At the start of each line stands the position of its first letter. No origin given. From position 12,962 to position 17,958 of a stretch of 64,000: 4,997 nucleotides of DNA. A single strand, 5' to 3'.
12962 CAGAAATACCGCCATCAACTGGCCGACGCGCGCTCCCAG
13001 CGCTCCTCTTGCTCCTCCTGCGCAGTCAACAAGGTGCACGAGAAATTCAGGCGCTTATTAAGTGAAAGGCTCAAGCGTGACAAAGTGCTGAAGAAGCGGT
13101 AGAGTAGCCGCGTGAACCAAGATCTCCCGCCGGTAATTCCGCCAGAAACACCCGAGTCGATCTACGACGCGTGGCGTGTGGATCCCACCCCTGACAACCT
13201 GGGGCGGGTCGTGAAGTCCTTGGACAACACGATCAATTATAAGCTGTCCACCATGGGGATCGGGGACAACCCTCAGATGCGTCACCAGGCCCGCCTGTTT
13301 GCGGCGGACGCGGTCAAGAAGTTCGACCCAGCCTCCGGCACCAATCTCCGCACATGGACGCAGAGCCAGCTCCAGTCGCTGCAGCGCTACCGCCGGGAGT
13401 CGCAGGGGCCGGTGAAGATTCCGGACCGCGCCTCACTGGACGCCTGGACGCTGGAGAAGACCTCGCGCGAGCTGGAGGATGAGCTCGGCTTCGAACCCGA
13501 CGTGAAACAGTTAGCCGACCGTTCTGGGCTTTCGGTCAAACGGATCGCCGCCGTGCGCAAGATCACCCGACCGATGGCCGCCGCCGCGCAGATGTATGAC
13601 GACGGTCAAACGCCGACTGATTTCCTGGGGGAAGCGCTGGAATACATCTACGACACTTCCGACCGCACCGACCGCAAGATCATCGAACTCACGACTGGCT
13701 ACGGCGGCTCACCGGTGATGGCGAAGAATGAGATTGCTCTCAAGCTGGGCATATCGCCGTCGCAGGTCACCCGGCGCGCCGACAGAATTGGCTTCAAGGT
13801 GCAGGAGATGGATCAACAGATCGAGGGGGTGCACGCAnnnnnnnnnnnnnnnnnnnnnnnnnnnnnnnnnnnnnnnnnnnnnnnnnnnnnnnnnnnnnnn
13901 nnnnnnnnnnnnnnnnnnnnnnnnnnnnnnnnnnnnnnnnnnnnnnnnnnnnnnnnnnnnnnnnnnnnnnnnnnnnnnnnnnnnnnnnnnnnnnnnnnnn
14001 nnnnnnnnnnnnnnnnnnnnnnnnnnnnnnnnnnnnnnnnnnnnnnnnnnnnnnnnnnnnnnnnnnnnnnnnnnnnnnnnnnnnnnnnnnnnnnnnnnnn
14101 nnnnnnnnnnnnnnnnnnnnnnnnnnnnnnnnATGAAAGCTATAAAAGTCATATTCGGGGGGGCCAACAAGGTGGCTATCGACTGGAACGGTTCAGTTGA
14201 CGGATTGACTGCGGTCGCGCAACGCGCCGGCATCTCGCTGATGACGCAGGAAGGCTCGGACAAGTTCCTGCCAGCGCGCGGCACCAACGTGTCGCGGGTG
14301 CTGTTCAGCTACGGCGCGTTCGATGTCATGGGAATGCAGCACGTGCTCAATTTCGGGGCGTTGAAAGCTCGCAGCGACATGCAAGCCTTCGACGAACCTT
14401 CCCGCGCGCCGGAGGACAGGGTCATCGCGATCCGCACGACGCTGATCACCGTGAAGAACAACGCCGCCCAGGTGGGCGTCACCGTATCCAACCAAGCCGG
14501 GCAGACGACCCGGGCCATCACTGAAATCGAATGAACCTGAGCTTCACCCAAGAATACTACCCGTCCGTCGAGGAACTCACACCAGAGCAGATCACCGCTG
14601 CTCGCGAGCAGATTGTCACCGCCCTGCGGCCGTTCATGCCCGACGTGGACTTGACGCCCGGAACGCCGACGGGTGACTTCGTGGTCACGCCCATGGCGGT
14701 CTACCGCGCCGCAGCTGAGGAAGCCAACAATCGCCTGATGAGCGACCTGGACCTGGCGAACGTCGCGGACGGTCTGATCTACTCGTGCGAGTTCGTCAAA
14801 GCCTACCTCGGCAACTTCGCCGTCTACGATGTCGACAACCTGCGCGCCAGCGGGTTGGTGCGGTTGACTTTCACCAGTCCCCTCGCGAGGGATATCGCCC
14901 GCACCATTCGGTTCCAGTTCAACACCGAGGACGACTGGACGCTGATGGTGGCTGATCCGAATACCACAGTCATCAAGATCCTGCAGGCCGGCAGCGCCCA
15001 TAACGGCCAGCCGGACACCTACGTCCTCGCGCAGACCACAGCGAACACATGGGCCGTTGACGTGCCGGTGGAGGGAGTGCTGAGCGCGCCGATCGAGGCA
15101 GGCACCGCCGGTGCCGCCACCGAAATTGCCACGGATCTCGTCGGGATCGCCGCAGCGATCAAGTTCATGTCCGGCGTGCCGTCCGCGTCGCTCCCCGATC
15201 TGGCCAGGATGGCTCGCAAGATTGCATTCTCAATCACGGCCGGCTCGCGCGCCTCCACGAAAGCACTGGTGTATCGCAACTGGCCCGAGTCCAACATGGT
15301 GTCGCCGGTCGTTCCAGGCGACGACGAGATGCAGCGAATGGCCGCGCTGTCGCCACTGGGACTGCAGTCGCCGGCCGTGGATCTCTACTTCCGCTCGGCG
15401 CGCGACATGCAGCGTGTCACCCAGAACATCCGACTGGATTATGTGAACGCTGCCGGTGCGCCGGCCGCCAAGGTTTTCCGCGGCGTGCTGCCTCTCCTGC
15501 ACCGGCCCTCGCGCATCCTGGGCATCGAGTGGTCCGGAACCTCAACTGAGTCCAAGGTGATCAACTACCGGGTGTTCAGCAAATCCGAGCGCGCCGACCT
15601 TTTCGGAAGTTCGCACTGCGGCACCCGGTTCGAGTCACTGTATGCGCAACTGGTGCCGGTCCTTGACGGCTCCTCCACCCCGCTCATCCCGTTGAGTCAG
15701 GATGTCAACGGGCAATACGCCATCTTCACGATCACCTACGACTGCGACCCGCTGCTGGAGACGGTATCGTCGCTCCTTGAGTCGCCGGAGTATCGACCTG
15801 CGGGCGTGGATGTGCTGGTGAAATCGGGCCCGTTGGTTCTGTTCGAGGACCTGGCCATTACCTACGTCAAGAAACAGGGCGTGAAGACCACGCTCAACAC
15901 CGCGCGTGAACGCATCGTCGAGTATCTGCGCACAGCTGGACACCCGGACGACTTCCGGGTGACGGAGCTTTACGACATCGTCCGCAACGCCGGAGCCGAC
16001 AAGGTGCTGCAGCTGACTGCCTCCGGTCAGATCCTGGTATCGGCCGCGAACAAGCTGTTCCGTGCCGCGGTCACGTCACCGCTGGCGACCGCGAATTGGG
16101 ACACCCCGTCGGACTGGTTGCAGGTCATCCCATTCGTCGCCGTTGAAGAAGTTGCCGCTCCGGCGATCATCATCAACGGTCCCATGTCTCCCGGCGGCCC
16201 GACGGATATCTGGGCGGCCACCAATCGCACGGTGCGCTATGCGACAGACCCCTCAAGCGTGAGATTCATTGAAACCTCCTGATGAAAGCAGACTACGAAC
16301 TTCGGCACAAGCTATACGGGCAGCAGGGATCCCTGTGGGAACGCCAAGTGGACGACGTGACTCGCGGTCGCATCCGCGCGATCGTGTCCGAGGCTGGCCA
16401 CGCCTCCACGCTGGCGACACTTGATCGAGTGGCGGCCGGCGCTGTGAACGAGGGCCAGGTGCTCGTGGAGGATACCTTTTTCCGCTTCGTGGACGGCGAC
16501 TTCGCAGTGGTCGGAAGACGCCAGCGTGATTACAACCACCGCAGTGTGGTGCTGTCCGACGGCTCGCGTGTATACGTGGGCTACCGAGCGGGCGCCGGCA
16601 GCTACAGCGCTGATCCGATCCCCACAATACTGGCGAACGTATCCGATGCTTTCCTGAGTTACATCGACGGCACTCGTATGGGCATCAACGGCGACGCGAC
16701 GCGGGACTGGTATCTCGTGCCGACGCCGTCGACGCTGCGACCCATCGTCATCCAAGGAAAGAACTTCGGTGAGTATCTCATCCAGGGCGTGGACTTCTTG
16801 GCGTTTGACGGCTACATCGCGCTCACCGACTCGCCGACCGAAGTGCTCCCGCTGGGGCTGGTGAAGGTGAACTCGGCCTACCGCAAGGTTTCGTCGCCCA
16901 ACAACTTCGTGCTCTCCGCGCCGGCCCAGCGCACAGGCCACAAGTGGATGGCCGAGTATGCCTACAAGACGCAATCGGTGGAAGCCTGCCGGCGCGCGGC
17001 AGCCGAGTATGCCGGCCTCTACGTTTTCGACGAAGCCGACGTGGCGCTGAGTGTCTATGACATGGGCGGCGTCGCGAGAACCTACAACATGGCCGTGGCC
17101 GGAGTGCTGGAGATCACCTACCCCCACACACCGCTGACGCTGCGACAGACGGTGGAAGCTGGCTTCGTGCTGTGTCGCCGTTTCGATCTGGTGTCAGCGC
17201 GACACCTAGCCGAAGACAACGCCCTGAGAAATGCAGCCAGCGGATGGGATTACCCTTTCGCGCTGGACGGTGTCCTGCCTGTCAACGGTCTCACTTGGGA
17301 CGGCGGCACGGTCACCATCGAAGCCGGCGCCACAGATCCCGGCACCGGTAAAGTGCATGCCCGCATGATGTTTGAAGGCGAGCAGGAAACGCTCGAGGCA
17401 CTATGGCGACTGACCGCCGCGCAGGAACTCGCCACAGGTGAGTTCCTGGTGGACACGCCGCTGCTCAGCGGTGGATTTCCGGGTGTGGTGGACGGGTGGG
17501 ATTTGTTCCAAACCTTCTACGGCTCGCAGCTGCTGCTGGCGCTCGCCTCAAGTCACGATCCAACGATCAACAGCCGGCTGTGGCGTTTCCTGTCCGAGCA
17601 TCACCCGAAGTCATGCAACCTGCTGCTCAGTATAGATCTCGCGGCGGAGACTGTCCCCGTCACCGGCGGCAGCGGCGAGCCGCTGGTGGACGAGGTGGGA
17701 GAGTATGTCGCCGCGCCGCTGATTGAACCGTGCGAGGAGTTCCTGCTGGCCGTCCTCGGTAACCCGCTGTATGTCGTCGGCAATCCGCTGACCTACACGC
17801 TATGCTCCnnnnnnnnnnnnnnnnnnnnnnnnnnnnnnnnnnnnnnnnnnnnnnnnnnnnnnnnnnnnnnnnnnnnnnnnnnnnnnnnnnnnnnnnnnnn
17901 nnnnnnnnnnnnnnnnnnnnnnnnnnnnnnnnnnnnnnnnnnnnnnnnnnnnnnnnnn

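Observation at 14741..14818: A 26-aa/78-nt baseplate segment reappears inside the DNA polymerase gene 42 kb away (baseplate copy)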

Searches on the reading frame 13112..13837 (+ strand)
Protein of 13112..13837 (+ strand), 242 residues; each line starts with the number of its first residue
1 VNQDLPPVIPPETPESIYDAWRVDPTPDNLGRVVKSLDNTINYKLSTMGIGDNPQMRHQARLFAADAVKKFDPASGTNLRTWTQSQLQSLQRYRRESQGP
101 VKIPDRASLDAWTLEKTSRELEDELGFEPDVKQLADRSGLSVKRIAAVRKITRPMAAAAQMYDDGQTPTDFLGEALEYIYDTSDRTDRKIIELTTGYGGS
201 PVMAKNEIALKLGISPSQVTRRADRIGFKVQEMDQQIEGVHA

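Call 68: search_protein_families(library=phrogs, proteins=[window:13112-13837:+], max_evalue=0.01)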
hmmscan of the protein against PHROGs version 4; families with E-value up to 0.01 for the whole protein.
window:13112-13837:+ (242 aa): 1 family
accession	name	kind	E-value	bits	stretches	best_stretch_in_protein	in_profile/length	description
phrog_351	-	transcription regulation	2e-10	40.9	1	66-232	546-724/928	RNA polymerase sigma factor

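Call 69: search_protein_families(library=pfam, proteins=[window:13112-13837:+], max_evalue=0.1)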
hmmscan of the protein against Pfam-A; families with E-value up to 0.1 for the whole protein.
window:13112-13837:+ (242 aa): 7 families
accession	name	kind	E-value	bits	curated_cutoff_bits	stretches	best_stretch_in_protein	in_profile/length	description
PF04539.22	Sigma70_r3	-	1.1e-07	32.2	25.3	1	114-154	6-46/78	Sigma-70 region 3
PF13412.12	HTH_24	-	1.6e-05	24.8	21.9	1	184-224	2-39/48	Winged helix-turn-helix DNA-binding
PF13404.12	HTH_AsnC-type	-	0.0022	18.2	27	1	184-225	2-40/42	AsnC-type helix-turn-helix domain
PF13384.12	HTH_23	-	0.01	16.1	24.6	0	207-224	22-39/50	Homeodomain-like domain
PF01381.28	HTH_3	-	0.043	14.3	23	0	206-221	13-28/55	Helix-turn-helix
PF04760.21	IF2_N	-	0.063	13.5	25.3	0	206-237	7-38/53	Translation initiation factor IF-2, N-terminal region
PF12802.13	MarR_2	-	0.092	13.4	27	0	206-225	24-43/61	MarR family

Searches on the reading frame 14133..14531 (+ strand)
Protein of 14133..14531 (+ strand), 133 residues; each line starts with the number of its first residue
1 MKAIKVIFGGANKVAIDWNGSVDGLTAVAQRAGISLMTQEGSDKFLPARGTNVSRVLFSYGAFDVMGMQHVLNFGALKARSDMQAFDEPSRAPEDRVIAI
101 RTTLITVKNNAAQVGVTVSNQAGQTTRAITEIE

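Call 68: search_protein_families(library=phrogs, proteins=[window:14133-14531:+], max_evalue=0.01)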
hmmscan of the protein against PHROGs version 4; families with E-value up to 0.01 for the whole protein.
window:14133-14531:+ (133 aa): 0 families

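Call 69: search_protein_families(library=pfam, proteins=[window:14133-14531:+], max_evalue=0.1)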
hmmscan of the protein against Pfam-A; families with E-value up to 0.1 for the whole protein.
window:14133-14531:+ (133 aa): 1 family
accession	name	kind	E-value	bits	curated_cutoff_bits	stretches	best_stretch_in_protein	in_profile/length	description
PF20100.4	DUF6490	-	0.0035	17.8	23.7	1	27-119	15-102/127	Family of unknown function (DUF6490)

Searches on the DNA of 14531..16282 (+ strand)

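Call 11: search_dna_similar(query=window:14531-16282:+, collection=phages, mode=distant, max_rows=30)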
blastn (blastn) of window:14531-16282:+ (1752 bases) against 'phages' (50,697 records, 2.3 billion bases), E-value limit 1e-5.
No match.

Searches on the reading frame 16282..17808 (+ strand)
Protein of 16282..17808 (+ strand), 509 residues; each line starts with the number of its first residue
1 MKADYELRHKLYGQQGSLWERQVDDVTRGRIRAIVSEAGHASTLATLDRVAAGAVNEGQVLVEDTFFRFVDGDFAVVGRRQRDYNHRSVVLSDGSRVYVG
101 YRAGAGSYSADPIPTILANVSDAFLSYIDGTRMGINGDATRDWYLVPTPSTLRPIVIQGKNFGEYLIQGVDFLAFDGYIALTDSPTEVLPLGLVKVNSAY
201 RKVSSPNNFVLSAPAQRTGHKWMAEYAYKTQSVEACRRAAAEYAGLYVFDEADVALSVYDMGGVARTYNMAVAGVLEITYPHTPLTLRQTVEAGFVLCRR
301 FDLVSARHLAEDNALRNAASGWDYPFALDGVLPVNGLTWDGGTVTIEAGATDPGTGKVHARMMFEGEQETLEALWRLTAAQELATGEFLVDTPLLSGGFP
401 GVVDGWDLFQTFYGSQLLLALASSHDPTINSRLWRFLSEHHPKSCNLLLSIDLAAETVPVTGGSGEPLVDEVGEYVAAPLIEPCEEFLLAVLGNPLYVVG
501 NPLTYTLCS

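Call 68: search_protein_families(library=phrogs, proteins=[window:16282-17808:+], max_evalue=0.01)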
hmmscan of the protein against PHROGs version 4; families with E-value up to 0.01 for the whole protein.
window:16282-17808:+ (509 aa): 0 families

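Call 69: search_protein_families(library=pfam, proteins=[window:16282-17808:+], max_evalue=0.1)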
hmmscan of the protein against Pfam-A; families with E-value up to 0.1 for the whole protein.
window:16282-17808:+ (509 aa): 1 family
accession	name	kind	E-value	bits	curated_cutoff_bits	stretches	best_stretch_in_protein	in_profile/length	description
PF24873.1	DUF2110_C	-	0.074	13.2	23.2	0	23-50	6-33/67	DUF2110 C-terminal domain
